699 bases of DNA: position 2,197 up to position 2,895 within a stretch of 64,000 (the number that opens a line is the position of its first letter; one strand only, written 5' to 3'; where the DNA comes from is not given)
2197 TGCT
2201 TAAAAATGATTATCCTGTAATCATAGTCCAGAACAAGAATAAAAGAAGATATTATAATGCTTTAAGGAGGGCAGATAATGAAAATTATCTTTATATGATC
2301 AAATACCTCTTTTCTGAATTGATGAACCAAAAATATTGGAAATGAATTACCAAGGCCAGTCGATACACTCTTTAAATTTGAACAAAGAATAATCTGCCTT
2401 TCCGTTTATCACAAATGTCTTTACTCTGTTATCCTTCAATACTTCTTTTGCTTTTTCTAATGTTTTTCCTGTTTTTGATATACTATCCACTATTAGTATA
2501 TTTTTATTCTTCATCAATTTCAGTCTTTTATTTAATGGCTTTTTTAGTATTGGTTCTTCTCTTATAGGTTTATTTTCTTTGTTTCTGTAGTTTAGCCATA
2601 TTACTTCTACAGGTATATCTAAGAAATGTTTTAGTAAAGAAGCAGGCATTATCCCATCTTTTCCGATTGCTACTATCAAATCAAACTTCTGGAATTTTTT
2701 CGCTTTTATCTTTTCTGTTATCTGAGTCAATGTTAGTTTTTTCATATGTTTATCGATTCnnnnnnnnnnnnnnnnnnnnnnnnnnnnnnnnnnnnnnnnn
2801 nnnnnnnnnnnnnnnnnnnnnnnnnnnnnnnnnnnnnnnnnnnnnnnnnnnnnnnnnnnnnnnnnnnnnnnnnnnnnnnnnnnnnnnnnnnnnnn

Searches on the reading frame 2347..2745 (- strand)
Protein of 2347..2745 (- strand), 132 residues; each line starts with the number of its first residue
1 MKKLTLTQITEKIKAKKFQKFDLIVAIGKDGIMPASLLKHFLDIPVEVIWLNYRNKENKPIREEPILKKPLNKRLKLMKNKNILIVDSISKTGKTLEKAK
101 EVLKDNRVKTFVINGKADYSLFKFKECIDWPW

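Call 57: search_protein_families(library=pfam, proteins=[window:2347-2745:-], max_evalue=0.001)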
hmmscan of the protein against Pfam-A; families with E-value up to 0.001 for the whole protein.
window:2347-2745:- (132 aa): 1 family
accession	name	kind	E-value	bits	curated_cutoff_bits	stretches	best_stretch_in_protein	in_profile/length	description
PF00156.33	Pribosyltran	-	1.5e-11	44.3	26.3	1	9-110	18-117/158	Phosphoribosyl transferase domain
